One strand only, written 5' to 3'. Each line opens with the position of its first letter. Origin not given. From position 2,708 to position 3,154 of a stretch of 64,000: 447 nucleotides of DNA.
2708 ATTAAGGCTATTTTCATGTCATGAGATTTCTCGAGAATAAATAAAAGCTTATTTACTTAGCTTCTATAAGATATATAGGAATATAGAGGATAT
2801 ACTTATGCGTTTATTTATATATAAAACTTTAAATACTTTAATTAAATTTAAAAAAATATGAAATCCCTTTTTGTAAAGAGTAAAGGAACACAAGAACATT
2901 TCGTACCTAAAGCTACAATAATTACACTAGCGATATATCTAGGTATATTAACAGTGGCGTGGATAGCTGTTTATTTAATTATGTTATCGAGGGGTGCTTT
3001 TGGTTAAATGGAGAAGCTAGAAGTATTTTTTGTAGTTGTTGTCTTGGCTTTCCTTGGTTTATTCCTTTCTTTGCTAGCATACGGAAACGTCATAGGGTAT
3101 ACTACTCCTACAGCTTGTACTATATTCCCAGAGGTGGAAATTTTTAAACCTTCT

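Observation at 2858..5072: B-type oxidase operon 1 carries an unlisted 49-aa single-TM ORF where Thermus ba3 has subunit IIa (cbaD)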

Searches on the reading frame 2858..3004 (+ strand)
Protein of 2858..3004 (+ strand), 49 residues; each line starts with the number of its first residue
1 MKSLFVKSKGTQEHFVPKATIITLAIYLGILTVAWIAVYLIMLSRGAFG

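Call 3: search_protein_families(library=pfam, proteins=[window:2858-3004:+], max_evalue=10)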
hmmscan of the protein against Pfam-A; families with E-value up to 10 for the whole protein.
window:2858-3004:+ (49 aa): 2 families
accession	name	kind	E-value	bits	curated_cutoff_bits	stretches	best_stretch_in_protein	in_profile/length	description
PF10181.15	PIG-H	-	0.13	12.5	25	1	8-46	19-56/67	GPI-GlcNAc transferase complex, PIG-H component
PF07069.16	PRRSV_2b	-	0.35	11.8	25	1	20-44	29-53/73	Porcine reproductive and respiratory syndrome virus 2b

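Call 4: search_solved_structures(query=window:2858-3004:+, max_evalue=10, show_alignments=3)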
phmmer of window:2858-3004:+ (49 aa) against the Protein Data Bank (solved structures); distinct sequences matched with E-value up to 10: 0.
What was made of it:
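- The single sequence fails Pfam and PDB searches (calls 3, 4).
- Tried and rejected: Single-sequence searches of the 49-aa ORF against Pfam and the PDB found nothing relevant (calls 3, 4).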

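Call 6: find_homologous_proteins(query=window:2858-3004:+, max_evalue=1)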
Query window:2858-3004:+ (49 aa): 2 proteins with E <= 1 among 2 candidates.
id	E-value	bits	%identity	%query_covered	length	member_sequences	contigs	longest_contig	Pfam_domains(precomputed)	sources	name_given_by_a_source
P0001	2.6e-23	97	100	100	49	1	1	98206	-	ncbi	-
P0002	1.9e-18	82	82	100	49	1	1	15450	-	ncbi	-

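Call 8: find_encoding_contigs(protein=P0002, flank=5000, max_places=4)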
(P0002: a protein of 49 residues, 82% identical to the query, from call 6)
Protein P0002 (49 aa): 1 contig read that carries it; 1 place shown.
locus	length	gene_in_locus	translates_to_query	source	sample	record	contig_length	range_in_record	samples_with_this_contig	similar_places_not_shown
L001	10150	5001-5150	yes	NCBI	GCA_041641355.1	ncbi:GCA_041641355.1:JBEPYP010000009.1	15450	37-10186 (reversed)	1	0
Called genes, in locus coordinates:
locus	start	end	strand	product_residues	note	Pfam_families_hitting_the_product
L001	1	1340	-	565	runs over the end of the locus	PF02776:TPP_enzyme_N, PF00205:TPP_enzyme_M, PF02775:TPP_enzyme_C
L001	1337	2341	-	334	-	PF00389:2-Hacid_dh, PF02826:2-Hacid_dh_C, PF03446:NAD_binding_2 (weak)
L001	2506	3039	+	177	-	-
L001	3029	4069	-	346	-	PF08240:ADH_N, PF00107:ADH_zinc_N, PF13602:ADH_zinc_N_2 (weak)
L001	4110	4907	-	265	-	PF00795:CN_hydrolase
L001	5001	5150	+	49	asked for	-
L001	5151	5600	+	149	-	-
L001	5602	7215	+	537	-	PF00115:COX1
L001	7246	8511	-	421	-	-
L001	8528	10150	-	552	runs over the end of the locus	?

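Call 9: find_encoding_contigs(protein=P0001, flank=5000, max_places=4)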
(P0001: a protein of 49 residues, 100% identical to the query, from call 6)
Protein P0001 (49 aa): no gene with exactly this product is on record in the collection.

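Call 17: search_solved_structures(query=A2, max_evalue=10, show_alignments=3)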
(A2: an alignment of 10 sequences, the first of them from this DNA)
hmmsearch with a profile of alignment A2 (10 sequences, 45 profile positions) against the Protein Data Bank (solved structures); distinct sequences matched with E-value up to 10: 8.
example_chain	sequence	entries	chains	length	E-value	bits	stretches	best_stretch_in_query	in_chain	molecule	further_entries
1xme_C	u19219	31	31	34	2e-05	27.2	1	10-42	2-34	Cytochrome c oxidase polypeptide IIA | Cytochrome c oxidase polypeptide 2A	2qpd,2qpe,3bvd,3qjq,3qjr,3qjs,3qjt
1ehk_C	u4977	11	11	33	2.2e-05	27.1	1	11-42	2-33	BA3-TYPE CYTOCHROME-C OXIDASE | Cytochrome c oxidase polypeptide 2A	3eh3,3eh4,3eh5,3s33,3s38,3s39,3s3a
7deg_C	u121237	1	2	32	0.058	16.2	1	12-42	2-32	Cytochrome oxidase subunit IIa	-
6lum_E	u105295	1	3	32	0.16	14.8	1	21-37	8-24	Succinate dehydrogenase subunit F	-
8agc_F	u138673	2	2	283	0.27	14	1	11-32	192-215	Dolichyl-diphosphooligosaccharide--protein glycosyltransferase subunit 2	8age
8agb_F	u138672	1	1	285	0.28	14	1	11-32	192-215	Dolichyl-diphosphooligosaccharide--protein glycosyltransferase subunit SWP1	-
6c26_C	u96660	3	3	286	0.28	14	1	11-32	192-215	Dolichyl-diphosphooligosaccharide--protein glycosyltransferase subunit SWP1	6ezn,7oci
6vms_R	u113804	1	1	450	0.53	13.1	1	9-32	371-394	Endolysin,D(2) dopamine receptor,D(2) dopamine receptor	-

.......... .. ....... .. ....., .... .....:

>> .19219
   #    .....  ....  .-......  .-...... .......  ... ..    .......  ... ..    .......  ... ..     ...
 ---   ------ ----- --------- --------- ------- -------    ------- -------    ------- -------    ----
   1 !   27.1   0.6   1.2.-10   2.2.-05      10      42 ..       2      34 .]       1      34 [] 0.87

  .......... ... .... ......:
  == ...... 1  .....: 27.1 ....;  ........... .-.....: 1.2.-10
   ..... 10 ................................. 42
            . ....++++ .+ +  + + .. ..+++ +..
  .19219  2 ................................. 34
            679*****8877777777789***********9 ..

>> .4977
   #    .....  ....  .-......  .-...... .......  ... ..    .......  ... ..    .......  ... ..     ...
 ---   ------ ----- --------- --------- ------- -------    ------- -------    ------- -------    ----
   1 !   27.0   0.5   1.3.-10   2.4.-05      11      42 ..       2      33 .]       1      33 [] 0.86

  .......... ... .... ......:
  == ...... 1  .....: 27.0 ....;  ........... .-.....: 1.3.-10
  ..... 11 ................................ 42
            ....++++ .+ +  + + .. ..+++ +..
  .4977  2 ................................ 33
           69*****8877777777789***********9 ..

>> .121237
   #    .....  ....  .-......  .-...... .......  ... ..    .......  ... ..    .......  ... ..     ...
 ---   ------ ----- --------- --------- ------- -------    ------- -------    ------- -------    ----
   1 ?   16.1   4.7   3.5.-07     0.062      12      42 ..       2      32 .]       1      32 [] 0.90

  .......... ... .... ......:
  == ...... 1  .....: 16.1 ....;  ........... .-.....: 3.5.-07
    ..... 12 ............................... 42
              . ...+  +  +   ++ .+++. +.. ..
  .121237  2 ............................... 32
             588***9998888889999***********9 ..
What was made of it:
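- On Oxidase subunit IIa (CbaD / Pfam PF08113 CoxIIa): The clade profile hits 1xme_C/1ehk_C at E=2e-5 (call 17).
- Profile A2 against the PDB: the two top hits are Thermus ba3 polypeptide IIa (E=2e-5), aligned ungapped end to end, followed by Aquifex IIa (call 17).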

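Call 18: search_protein_families(library=pfam, alignment_id=A2, max_evalue=10)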
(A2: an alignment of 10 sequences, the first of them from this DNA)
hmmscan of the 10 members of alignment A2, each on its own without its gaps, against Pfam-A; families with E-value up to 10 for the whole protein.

A. member 1, seq(49 aa): 2 families
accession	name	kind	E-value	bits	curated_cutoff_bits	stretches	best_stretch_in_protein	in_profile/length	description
PF10181.15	PIG-H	-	0.13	12.5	25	1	8-46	19-56/67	GPI-GlcNAc transferase complex, PIG-H component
PF07069.16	PRRSV_2b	-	0.35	11.8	25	1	20-44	29-53/73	Porcine reproductive and respiratory syndrome virus 2b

B. families by the number of members that match (of 10 scanned): 11 families
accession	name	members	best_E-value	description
PF08113.16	CoxIIa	7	0.00011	Cytochrome c oxidase subunit IIa family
PF06024.17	Orf78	2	0.11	Orf78 (ac78)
PF15940.10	YjcB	1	0.035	Family of unknown function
PF03530.19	SK_channel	1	0.073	Calcium-activated SK potassium channel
PF10181.15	PIG-H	1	0.13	GPI-GlcNAc transferase complex, PIG-H component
PF06596.16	PsbX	1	0.3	Photosystem II reaction centre X protein (PsbX)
PF07069.16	PRRSV_2b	1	0.35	Porcine reproductive and respiratory syndrome virus 2b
PF06667.17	PspB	1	0.41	Phage shock protein B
PF10215.14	Ost4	1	0.64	Oligosaccaryltransferase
PF00558.24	Vpu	1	0.65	Vpu protein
PF06480.20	FtsH_ext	1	6.6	FtsH Extracellular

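Call 21: search_protein_families(library=ncbifam, alignment_id=A2, max_evalue=10)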
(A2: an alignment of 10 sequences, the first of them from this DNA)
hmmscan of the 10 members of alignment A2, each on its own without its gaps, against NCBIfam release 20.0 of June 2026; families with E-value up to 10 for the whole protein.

A. member 1, seq(49 aa): 0 families

B. families by the number of members that match (of 10 scanned): 3 families
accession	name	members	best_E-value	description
TIGR01218.1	Gpos_tandem_5TM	1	0.2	tandem five-TM protein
NF042931.1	SAG1386_EF1546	1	0.96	SAG1386/EF1546 family surface-associated protein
NF047523.1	LIC_20245_fam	1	2.7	LIC_20245 family lipoprotein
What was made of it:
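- Tried and rejected: NCBIfam has no matching model (call 21).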

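Call 29: list_cluster_members(proteins=[P0001, P0002, P0003, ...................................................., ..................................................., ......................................, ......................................, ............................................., window:26921-27064:-])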
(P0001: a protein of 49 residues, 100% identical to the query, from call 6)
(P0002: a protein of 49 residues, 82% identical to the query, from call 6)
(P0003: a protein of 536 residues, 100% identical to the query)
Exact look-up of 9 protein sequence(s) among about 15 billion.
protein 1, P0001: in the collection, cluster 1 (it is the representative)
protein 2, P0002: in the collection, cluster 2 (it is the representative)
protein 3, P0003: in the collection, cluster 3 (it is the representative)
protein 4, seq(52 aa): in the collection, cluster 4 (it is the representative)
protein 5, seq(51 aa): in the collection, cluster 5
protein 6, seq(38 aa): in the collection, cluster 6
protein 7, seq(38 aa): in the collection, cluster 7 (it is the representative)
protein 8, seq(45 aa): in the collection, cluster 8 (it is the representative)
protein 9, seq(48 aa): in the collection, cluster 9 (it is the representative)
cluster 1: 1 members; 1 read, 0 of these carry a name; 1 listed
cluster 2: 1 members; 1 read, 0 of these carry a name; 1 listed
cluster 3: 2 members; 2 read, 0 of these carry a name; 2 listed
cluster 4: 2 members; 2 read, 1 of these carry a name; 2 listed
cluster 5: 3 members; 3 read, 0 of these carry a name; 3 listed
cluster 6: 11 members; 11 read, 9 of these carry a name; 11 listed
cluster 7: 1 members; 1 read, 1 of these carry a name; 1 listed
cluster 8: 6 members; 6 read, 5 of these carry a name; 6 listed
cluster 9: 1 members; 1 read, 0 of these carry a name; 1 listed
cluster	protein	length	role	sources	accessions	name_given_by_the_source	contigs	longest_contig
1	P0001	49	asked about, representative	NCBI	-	-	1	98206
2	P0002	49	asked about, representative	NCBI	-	-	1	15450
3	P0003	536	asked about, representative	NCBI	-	-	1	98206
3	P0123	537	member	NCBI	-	-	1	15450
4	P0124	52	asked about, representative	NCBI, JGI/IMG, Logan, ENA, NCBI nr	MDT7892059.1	MAG: hypothetical protein RQ952_04875 [Thermoproteota archaeon] | hypothetical protein | hypothetical protein [Thermoproteota archaeon]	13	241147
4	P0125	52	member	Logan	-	-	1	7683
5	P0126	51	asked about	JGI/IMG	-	-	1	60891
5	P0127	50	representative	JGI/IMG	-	-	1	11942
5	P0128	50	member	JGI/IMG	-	-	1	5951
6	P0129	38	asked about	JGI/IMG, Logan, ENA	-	hypothetical protein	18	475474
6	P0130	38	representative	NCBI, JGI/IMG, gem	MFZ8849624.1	MAG: cytochrome c oxidase subunit 2A [Thermoproteota archaeon] | hypothetical protein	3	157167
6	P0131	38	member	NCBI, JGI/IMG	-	hypothetical protein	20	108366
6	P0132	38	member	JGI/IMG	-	hypothetical protein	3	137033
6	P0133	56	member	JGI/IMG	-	hypothetical protein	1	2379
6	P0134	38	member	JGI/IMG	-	hypothetical protein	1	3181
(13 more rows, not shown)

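Call 54: search_protein_representatives(alignment_id=A3)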
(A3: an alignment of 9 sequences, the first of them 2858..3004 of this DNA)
Query: 9 sequences, 48 profile positions. Proteins with E-value up to 0.001 (for the whole library): 119; up to 1e-10: 6; up to 1e-30: 0. The best 119 are listed.
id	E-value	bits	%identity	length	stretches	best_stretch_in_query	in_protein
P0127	8.1e-21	89.4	-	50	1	1-48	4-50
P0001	9.8e-21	89.2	-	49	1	1-48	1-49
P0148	4.3e-13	64.7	-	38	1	13-47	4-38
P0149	2.2e-12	62.4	-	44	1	5-48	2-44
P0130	1.2e-11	60.1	-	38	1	1-48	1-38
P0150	5.7e-11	57.9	-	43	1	4-48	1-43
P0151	4.8e-09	51.7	-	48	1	11-45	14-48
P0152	6.5e-09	51.3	-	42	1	4-46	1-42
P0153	7.0e-09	51.2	-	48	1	6-45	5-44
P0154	1.4e-08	50.2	-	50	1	11-47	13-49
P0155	2.6e-08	49.4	-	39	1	12-48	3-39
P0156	2.6e-08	49.4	-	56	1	10-47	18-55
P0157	4.0e-08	48.8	-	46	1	6-45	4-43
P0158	1.1e-07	47.3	-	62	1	9-45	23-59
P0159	2.5e-07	46.3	-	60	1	10-45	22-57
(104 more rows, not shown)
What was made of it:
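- All are 36-85 aa long, and the match is at or near the C-terminus in nearly all (call 54).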

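Call 56: search_protein_families(library=pfam, alignment_id=A4, max_evalue=0.01)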
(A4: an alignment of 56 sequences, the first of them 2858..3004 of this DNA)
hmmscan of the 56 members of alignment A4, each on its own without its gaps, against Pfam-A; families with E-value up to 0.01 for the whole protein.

A. member 1, window:2858-3004:+ (49 aa): 0 families

B. families by the number of members that match (of 56 scanned): 3 families
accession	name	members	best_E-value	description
PF08113.16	CoxIIa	42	8.5e-10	Cytochrome c oxidase subunit IIa family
PF20077.4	CcmD_alt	1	0.00065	CcmD family protein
PF19597.4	TrbL_4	1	0.0086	Conjugal transfer protein TrbL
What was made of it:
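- On Oxidase subunit IIa (CbaD / Pfam PF08113 CoxIIa): 7 of 10 and 42 of 56 members hit PF08113, the best at 8.5e-10 (calls 18, 56).
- Pfam PF08113 CoxIIa is hit by 7 of 10 and by 42 of 56 family members (calls 18, 56). The window's own 49-aa sequence does not reach Pfam PF08113 or any PDB chain in single-sequence searches (calls 3, 4, 56). Intermediates link the clade to PF08113 (call 56).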

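Call 57: search_solved_structures(query=A4, max_evalue=1, show_alignments=2)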
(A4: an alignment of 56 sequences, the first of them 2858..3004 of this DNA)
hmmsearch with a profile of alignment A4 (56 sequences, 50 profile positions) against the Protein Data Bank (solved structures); distinct sequences matched with E-value up to 1: 5.
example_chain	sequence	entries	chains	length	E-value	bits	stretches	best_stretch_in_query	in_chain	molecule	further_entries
1ehk_C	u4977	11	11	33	5.4e-09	38.6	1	15-47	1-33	BA3-TYPE CYTOCHROME-C OXIDASE | Cytochrome c oxidase polypeptide 2A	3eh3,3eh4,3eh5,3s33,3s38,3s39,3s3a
1xme_C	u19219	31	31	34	6e-09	38.5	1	15-47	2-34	Cytochrome c oxidase polypeptide IIA | Cytochrome c oxidase polypeptide 2A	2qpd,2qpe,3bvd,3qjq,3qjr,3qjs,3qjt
7deg_C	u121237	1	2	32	6.9e-05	25.5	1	17-47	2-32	Cytochrome oxidase subunit IIa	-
6w9z_A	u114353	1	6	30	0.17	14.6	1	23-41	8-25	De novo designed receptor transmembrane domain ProMP C2.1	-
8zjw_A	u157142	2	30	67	0.26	14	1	16-35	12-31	Alpha subunit of light-harvesting 1 complex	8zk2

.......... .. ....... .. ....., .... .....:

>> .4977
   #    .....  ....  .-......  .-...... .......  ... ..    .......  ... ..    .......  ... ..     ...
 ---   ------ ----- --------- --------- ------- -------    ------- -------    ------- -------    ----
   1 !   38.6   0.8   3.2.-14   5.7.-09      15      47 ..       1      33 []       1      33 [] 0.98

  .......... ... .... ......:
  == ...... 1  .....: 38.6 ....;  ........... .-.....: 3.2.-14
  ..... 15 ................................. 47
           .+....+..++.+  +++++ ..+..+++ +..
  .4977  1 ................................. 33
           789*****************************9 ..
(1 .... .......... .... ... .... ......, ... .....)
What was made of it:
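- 2858..3007 (+): Gene for oxidase subunit IIa (CbaD/CoxIIa homologue): 49 aa, 5.4 kDa, basic N-terminal tail (residues 1-18), one TM helix (about 20-44), C-terminal RG motif. The clade profile hits Thermus IIa 1xme_C/1ehk_C at E=2e-5, improving to 5e-9 with the deeper profile, and Aquifex 7deg_C at E=7e-5 (calls 17, 57).
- On Oxidase subunit IIa (CbaD / Pfam PF08113 CoxIIa): The wider profile gives 5.4e-9, and 6.9e-5 for 7deg_C (call 57).
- Closest known: Aquifex aeolicus B-family oxidase subunit IIa. Same: It is hit by the archaeal profile (E=0.058 with A2, 6.9e-5 with A4; calls 17, 57).
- Profile A4 against the PDB: E=5.4e-9 for Thermus and 6.9e-5 for Aquifex, with nothing else significant (call 57). 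Among 177,635 distinct PDB sequences, the profile picks the two structurally defined IIa peptides and no other TM helix at significant E-values (call 57).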
